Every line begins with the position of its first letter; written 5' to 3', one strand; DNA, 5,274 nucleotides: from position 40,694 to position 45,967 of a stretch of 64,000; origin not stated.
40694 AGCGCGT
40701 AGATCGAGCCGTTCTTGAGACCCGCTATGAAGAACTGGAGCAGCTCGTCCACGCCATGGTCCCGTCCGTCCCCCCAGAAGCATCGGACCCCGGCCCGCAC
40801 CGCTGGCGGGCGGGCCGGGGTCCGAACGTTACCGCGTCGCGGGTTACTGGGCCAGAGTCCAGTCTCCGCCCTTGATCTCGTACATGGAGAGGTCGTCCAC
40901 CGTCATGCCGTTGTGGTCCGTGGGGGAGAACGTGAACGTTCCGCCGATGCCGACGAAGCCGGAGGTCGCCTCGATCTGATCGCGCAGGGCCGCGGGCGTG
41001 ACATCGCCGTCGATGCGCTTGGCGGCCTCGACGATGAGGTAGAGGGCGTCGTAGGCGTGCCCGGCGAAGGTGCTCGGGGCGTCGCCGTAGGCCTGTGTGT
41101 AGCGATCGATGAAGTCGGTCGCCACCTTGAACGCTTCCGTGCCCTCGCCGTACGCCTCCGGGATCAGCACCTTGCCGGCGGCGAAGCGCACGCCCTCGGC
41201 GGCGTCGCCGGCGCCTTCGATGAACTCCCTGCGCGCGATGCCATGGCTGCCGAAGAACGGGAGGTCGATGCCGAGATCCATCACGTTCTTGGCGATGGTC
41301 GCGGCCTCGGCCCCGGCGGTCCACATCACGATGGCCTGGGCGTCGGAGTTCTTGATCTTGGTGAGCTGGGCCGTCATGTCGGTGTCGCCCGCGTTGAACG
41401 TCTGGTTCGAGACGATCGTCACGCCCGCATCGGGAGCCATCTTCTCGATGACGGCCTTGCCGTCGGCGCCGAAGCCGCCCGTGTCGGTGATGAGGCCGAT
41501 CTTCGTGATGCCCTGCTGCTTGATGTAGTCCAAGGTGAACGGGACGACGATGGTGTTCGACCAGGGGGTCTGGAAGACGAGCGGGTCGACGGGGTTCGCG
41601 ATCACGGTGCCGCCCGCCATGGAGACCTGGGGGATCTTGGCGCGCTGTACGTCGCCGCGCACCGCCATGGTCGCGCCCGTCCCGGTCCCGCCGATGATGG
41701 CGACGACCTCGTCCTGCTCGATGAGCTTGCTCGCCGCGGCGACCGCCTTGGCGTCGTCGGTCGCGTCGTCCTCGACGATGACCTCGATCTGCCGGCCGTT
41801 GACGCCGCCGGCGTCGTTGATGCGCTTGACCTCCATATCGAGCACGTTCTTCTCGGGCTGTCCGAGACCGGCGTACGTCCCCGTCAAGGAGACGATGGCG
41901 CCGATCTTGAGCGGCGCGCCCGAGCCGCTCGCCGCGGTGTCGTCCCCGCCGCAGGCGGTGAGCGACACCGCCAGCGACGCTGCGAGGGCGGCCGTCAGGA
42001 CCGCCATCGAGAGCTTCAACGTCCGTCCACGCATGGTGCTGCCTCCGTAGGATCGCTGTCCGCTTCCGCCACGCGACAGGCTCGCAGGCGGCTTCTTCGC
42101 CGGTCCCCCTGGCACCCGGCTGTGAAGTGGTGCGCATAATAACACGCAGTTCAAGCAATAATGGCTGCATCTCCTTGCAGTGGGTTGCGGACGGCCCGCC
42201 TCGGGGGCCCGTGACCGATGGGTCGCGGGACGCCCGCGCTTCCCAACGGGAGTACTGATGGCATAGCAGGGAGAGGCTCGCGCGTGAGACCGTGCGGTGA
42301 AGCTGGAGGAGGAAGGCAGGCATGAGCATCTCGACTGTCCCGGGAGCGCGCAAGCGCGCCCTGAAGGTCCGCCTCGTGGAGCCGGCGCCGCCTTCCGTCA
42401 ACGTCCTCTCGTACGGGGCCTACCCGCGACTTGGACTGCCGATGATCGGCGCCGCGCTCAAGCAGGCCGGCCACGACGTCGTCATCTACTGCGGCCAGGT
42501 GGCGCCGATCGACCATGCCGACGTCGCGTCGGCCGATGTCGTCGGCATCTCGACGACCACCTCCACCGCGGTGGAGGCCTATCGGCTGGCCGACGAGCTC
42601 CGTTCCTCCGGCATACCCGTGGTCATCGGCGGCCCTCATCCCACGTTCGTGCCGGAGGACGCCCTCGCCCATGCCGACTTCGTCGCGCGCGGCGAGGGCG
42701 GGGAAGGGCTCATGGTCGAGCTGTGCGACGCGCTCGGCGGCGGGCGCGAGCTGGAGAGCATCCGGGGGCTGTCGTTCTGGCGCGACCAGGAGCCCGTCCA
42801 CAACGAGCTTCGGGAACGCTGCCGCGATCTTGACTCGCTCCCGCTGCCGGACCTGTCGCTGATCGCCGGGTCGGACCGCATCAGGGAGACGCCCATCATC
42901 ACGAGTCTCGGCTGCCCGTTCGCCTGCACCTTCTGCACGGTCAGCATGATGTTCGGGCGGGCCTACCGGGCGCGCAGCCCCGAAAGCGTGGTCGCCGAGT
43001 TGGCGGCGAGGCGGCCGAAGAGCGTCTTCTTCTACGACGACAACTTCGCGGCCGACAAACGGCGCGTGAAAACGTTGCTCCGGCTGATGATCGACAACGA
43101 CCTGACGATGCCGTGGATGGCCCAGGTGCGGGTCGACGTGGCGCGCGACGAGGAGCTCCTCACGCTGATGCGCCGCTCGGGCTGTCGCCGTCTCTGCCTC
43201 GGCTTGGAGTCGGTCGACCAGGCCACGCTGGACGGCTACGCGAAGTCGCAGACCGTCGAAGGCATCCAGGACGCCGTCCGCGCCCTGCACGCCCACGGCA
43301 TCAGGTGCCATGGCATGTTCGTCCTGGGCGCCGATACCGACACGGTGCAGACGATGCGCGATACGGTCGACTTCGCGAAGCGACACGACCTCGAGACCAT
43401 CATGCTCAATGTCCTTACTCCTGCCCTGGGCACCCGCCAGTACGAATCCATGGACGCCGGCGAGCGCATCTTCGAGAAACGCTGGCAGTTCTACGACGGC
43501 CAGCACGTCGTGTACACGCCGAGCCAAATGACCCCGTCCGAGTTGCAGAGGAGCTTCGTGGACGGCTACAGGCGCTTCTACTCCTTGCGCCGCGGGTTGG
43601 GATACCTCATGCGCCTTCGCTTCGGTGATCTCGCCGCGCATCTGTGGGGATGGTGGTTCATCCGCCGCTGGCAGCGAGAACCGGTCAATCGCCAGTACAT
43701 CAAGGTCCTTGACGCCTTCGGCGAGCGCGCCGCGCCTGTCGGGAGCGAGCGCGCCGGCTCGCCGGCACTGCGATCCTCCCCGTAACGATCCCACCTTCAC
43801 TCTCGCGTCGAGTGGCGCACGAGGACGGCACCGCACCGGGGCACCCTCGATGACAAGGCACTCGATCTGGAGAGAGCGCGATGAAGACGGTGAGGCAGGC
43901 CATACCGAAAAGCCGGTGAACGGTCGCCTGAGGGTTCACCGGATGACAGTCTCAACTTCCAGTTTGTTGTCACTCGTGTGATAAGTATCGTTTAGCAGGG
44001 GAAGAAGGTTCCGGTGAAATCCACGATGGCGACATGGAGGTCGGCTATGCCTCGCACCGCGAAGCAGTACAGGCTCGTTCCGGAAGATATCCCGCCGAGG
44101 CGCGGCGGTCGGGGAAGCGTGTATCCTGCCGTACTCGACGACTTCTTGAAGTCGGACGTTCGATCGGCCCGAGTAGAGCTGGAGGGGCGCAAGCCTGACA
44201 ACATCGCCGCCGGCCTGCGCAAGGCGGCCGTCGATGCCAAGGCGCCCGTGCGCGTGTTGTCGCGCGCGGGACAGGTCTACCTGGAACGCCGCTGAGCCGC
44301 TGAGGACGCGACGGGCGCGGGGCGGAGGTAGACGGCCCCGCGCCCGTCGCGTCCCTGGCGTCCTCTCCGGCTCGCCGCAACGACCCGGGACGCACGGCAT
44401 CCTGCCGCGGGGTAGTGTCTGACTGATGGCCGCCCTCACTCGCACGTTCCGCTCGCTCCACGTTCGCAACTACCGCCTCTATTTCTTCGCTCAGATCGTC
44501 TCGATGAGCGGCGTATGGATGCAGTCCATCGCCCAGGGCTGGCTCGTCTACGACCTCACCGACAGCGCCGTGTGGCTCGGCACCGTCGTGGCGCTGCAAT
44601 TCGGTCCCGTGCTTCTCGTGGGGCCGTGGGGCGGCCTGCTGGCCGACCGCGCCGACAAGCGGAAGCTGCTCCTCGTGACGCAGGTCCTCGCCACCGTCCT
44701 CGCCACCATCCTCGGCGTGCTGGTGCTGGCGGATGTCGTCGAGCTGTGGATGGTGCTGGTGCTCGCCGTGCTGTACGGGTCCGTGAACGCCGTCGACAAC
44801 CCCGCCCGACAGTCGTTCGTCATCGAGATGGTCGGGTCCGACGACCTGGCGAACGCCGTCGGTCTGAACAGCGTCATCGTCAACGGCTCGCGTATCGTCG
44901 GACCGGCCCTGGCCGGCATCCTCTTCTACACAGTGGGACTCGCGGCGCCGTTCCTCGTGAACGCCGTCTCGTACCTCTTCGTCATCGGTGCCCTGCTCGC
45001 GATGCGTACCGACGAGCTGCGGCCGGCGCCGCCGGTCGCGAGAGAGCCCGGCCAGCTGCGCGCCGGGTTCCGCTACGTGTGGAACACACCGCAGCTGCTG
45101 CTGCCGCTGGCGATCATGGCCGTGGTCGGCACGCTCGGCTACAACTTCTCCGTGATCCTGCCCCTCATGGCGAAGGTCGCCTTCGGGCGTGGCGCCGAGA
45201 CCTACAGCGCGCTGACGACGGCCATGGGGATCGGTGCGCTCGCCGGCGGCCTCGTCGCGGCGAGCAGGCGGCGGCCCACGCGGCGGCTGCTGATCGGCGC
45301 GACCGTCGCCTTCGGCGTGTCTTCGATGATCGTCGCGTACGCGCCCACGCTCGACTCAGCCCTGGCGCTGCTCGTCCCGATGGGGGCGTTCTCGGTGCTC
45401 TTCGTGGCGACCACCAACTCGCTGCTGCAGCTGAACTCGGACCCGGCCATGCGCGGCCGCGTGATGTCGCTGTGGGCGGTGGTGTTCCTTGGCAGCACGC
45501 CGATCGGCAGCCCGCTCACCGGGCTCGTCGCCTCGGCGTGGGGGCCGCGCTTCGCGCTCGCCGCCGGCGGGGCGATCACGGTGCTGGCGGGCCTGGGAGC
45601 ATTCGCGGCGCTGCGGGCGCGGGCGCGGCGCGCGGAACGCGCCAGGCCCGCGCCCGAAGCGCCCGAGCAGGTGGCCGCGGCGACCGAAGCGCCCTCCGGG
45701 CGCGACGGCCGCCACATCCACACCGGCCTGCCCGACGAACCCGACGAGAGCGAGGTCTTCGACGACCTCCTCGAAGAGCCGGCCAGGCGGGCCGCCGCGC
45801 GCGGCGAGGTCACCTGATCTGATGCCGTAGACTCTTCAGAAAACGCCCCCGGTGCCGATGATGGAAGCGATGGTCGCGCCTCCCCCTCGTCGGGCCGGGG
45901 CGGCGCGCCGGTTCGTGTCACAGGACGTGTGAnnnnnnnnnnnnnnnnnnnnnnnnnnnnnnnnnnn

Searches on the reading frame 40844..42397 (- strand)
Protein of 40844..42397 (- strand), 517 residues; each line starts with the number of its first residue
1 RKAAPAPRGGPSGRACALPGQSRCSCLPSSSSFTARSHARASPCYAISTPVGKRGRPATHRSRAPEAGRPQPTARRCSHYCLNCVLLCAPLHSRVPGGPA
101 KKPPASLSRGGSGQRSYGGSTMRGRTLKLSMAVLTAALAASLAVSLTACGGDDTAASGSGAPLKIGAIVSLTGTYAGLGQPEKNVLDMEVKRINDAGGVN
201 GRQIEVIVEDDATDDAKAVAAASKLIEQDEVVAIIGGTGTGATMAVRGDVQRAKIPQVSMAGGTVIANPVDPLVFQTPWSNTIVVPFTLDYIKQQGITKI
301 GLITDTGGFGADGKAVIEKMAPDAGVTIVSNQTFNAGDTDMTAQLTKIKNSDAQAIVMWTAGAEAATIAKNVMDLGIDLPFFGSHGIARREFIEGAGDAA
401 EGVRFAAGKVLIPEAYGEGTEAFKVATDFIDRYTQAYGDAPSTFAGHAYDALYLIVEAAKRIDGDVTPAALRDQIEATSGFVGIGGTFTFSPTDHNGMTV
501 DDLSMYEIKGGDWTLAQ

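Call 54: search_protein_families(library=pfam, proteins=[window:40844-42397:-], max_evalue=0.00001)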
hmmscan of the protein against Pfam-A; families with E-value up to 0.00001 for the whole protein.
window:40844-42397:- (517 aa): 3 families
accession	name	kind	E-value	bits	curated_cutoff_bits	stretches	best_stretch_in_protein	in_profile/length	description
PF13458.12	Peripla_BP_6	-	6.4e-68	230.4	31.7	1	162-511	1-342/343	Periplasmic binding protein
PF01094.35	ANF_receptor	-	4.7e-24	85.5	25.4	1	183-494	3-335/353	Receptor family ligand binding region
PF13433.12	Peripla_BP_5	-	9.3e-18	64.9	27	1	163-237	1-75/363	Periplasmic binding protein domain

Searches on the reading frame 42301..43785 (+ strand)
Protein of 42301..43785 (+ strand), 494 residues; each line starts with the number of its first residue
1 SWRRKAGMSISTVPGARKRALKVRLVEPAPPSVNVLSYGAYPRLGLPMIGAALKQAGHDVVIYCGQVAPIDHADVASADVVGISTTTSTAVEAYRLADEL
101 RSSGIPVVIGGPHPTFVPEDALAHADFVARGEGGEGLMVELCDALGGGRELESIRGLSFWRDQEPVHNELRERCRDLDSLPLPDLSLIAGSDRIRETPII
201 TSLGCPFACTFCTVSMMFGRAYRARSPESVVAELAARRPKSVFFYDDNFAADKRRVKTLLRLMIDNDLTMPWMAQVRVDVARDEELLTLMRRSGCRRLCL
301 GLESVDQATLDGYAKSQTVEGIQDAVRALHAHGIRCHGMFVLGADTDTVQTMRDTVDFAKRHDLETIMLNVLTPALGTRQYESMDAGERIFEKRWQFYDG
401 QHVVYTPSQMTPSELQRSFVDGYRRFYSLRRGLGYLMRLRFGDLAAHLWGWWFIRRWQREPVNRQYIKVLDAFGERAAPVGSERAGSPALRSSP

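Call 54: search_protein_families(library=pfam, proteins=[window:42301-43785:+], max_evalue=0.00001)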
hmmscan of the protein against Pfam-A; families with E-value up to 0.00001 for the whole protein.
window:42301-43785:+ (494 aa): 2 families
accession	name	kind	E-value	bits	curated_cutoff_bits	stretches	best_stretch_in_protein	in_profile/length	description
PF02310.24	B12-binding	-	4.3e-20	72.2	32.1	1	38-136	9-116/121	B12 binding domain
PF04055.27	Radical_SAM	-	1e-17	65.3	29.5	1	199-358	1-165/166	Radical SAM superfamily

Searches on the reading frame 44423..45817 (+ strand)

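Call 54: search_protein_families(library=pfam, proteins=[window:44423-45817:+], max_evalue=0.00001)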
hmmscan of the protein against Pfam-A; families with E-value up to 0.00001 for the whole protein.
window:44423-45817:+ (464 aa): 2 families
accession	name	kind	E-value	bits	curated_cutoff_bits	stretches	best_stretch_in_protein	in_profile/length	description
PF05977.19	MFS_3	-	1.7e-57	195.5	27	1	9-417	4-413/524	Transmembrane secretion effector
PF07690.21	MFS_1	-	1.3e-34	120.2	33.4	2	21-277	2-253/347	Major Facilitator Superfamily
